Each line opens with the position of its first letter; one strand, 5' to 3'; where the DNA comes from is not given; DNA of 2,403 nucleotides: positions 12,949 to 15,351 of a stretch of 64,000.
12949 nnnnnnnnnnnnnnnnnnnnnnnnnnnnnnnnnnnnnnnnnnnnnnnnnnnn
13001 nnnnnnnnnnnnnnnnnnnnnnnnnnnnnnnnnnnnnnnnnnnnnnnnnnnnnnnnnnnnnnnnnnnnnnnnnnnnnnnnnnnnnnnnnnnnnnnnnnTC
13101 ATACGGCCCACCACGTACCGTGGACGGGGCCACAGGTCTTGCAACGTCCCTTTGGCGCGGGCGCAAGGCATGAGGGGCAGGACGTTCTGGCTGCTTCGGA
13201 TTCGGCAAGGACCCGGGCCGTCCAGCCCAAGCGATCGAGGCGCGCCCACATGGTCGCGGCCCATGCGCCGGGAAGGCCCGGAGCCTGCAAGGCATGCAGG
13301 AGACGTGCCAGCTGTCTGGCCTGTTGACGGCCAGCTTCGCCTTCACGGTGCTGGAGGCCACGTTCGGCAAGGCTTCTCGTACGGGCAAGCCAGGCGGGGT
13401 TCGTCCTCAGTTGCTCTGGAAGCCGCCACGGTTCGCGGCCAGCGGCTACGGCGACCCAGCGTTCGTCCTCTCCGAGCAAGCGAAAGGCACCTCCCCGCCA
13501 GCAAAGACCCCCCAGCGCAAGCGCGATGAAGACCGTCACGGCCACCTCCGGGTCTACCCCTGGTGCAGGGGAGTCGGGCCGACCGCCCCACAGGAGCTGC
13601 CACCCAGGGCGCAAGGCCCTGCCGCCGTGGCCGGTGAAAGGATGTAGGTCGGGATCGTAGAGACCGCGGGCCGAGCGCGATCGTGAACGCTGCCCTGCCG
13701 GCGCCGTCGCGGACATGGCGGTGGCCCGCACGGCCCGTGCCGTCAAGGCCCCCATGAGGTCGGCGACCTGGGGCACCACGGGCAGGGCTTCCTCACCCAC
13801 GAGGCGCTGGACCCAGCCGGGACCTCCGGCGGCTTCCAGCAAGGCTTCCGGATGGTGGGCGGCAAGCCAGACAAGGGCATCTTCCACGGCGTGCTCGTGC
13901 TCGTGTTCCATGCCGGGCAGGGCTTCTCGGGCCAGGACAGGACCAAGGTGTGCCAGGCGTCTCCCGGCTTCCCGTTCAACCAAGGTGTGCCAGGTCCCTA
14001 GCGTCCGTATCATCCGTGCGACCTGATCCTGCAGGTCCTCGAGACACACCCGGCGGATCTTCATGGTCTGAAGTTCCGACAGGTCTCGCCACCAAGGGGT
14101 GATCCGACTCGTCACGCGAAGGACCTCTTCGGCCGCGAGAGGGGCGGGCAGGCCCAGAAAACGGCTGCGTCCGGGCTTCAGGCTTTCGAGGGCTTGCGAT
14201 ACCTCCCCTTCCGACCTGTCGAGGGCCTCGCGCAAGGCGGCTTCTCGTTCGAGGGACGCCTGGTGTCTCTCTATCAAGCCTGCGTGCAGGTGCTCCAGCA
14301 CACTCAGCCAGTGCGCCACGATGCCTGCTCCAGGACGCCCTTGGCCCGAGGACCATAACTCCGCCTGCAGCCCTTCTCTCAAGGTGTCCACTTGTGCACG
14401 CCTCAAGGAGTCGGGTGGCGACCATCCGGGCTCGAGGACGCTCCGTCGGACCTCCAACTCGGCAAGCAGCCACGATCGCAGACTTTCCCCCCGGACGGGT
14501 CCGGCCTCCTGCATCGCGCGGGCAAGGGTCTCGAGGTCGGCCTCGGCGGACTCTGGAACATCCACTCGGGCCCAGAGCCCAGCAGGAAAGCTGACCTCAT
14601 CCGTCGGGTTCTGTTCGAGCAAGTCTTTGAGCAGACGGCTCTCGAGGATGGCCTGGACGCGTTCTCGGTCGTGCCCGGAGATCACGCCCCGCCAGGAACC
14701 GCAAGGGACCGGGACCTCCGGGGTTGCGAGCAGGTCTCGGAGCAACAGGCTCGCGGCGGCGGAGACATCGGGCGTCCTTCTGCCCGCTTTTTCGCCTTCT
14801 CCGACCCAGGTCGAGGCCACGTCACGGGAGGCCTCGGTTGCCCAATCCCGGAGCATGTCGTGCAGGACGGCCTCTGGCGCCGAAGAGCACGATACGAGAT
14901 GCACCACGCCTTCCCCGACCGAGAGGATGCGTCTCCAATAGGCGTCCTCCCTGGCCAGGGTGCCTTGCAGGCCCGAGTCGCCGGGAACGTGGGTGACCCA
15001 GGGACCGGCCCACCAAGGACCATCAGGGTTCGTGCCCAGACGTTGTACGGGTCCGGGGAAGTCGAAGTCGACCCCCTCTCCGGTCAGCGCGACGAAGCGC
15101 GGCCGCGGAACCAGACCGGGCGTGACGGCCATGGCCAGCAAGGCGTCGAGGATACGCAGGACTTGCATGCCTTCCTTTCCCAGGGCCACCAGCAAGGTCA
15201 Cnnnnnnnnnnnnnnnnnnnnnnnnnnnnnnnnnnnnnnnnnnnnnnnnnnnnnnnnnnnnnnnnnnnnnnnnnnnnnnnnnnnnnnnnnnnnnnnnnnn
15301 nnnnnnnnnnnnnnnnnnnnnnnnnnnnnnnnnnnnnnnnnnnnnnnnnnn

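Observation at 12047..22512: Uncharacterised ~10.5-kb, seven-gene translationally coupled operon of acidic/Pro-rich bitopic membrane proteins, J-like/TPR proteins, a GNAT and a Zn-ribbon protein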

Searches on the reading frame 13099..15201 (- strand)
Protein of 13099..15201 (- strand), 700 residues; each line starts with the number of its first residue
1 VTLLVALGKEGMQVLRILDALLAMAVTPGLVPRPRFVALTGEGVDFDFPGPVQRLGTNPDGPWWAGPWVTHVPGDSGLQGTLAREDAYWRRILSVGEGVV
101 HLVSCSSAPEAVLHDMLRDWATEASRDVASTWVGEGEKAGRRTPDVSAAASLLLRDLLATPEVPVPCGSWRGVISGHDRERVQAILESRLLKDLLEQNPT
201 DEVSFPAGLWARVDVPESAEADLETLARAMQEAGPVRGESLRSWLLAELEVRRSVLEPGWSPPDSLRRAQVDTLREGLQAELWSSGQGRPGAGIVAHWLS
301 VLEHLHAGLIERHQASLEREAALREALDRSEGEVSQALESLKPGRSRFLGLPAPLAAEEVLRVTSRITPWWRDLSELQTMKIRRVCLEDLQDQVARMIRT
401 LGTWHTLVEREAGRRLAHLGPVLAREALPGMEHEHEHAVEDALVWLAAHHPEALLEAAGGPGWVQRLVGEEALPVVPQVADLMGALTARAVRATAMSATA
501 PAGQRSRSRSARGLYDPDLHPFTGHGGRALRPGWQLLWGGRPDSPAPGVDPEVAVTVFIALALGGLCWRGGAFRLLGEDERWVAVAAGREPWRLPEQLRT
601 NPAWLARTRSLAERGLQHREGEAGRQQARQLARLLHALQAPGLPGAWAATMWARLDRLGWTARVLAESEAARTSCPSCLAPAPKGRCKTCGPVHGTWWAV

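Call 4: search_protein_families(library=pfam, proteins=[window:13099-15168:-], max_evalue=1)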
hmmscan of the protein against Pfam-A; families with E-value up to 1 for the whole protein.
window:13099-15168:- (689 aa): 0 families

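Call 5: search_protein_families(library=ncbifam, proteins=[window:13099-15168:-], max_evalue=1)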
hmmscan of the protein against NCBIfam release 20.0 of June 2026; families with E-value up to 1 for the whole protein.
window:13099-15168:- (689 aa): 0 families

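Call 10: find_homologous_proteins(query=window:13099-15168:-)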
Query window:13099-15168:- (689 aa): 3 proteins with E <= 0.001 among 8000 candidates.
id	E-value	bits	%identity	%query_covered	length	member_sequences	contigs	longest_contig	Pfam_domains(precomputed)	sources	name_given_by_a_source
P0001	0.0e+0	1543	100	100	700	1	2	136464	-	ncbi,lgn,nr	ncbi:MAG: hypothetical protein VKO21_03595 [Candidatus Sericytochromatia bacterium]|nr:hypothetical 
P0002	2.9e-174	599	46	100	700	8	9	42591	-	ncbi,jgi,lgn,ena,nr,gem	ncbi:MAG: hypothetical protein FJY99_12525 [Candidatus Sericytochromatia bacterium]|nr:hypothetical 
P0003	1.4e-173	597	47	100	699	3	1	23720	-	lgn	-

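Call 11: find_encoding_contigs(protein=P0002, flank=10000, max_places=4)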
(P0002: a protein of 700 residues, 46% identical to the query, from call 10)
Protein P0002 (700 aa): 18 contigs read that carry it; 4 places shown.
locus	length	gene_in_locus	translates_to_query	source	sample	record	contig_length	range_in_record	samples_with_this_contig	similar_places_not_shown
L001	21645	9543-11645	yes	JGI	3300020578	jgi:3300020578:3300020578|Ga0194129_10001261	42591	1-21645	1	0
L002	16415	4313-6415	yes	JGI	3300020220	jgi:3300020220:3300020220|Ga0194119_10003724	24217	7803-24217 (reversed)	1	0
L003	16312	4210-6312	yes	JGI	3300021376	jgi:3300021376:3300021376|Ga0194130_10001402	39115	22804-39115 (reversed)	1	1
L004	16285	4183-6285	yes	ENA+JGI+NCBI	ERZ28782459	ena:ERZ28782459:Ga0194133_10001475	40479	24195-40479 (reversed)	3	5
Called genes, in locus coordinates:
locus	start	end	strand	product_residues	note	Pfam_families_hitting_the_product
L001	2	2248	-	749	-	?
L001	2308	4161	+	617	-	-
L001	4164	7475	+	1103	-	-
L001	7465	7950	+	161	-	PF00583:Acetyltransf_1, PF13508:Acetyltransf_7, PF08445:FR47 (weak), PF13673:Acetyltransf_10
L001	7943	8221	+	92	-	-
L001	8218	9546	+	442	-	-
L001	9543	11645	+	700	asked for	-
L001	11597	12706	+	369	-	PF13181:TPR_8 (faint), PF13428:TPR_14 (faint), PF13174:TPR_6 (faint), PF13432:TPR_16, PF13371:TPR_9 (weak), PF14559:TPR_19 (weak), PF07719:TPR_2 (weak), PF13432:TPR_16 (weak), +4 more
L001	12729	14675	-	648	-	PF13428:TPR_14 (faint), PF07719:TPR_2 (faint), PF13429:TPR_15 (faint), PF21033:RMD1-3 (faint), PF23914:TPR_CcmH_CycH (weak), PF13432:TPR_16 (weak), PF14559:TPR_19 (weak), PF13371:TPR_9 (weak), +6 more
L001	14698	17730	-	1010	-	PF00873:ACR_tran, PF03176:MMPL (faint)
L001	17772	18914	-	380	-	PF25954:Beta-barrel_RND_2, PF25967:RND-MFP_C (weak), PF25975:CzcB_C, PF25989:YknX_C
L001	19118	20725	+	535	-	-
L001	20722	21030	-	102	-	-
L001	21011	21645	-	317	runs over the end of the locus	PF01520:Amidase_3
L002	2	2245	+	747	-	?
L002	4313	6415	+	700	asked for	-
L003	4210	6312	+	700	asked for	-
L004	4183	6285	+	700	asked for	-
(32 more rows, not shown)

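Call 12: find_encoding_contigs(protein=P0003, flank=10000, max_places=3)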
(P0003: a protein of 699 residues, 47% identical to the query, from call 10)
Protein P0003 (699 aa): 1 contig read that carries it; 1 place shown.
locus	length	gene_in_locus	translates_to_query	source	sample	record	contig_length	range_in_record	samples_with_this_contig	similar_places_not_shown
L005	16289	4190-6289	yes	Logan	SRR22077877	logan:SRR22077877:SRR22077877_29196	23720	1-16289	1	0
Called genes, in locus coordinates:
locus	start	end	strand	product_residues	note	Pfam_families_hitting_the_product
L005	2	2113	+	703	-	?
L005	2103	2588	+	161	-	PF13302:Acetyltransf_3, PF00583:Acetyltransf_1, PF13508:Acetyltransf_7, PF08445:FR47 (weak), PF13673:Acetyltransf_10 (weak)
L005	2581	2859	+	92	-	-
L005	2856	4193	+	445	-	-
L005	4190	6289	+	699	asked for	-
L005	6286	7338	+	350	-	PF13181:TPR_8 (faint), PF13432:TPR_16 (weak), PF00515:TPR_1 (faint), PF13432:TPR_16, PF14559:TPR_19 (weak), PF07719:TPR_2 (weak)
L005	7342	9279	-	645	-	PF13414:TPR_11 (faint), PF13176:TPR_7 (faint), PF13428:TPR_14 (faint), PF12895:ANAPC3 (faint), PF13432:TPR_16 (weak), PF14559:TPR_19 (weak), PF13429:TPR_15, PF14559:TPR_19 (weak), +8 more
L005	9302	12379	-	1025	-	PF00873:ACR_tran, PF03176:MMPL (weak)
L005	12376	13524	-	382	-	PF25967:RND-MFP_C (faint), PF25954:Beta-barrel_RND_2, PF25989:YknX_C, PF25975:CzcB_C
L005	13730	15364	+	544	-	-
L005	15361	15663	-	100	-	-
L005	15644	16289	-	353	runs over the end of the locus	PF01520:Amidase_3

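Call 19: search_solved_structures(query=A1, max_evalue=10)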
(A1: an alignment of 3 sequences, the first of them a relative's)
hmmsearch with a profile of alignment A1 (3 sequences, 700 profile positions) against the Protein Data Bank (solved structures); distinct sequences matched with E-value up to 10: 1.
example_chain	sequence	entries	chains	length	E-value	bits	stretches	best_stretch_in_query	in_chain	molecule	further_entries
7vpt_A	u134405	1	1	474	0.26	12.8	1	153-236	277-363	C. glabrata importin alpha ARM domain - Upc2 NLS fusion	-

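Call 20: search_protein_families(library=padloc, proteins=[window:13099-15201:-], max_evalue=1)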
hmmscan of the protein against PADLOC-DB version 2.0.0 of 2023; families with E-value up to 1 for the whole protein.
window:13099-15201:- (700 aa): 0 families

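Call 32: predict_structure(alignment_id=A1)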
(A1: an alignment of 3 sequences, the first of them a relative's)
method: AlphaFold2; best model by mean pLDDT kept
length: 700 residues; sequences in the alignment: 3
mean_pLDDT: 46.9   pTM: 0.29
mean pLDDT of the five models: 46.9, 46.4, 45.8, 45.4, 44.8
residues with pLDDT >= 90: 2; 70-90: 129; 50-70: 111; < 50: 458
segments of 3 or more residues with pLDDT < 50: 1-63, 65-98, 102-113, 128-297, 344-352, 400-547, 690-700
pLDDT, mean of each block of 10 residues (from residue 1): 40 46 37 43 34 35 45 38 44 43 44 51 51 31 24 27 29 27 32 32 28 27 35 31 33 32 33 32 30 46 59 77 85 75 48 56 73 72 61 53 44 30 26 34 42 38 35 32 34 30 23 27 25 27 47 84 72 76 71 76 88 78 72 67 67 84 72 56 53 33
secondary structure, 60 per line:
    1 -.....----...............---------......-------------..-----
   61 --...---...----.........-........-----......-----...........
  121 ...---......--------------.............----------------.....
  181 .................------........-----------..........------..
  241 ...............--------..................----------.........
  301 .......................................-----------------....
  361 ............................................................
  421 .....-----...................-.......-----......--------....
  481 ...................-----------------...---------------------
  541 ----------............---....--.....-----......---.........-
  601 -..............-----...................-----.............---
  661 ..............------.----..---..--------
elements in order (helices of 4 or more, strands of 3 or more residues): E2-6 H11-25 E35-40 H76-84 H86-93 E99-104 H110-123 E127-132 H147-159 H176-197 H204-211 H223-232 H239-255 H264-281 H292-339 H357-425 H431-449 H451-457 H463-468 H477-499 H551-562 E566-569 E572-576 E582-587 H591-599 H602-615 H621-639 H645-657 H661-673

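Call 46: search_protein_representatives(alignment_id=A1)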
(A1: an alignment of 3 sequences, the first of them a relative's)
Query: 3 sequences, 700 profile positions. Proteins with E-value up to 0.001 (for the whole library): 4; up to 1e-10: 4; up to 1e-30: 4. The best 4 are listed.
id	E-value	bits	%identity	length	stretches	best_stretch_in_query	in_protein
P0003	0.0e+00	1302.2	-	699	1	1-699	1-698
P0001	0.0e+00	1274.4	-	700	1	1-699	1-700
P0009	4.1e-72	260.1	-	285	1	414-699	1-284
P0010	3.4e-37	144.6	-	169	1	1-169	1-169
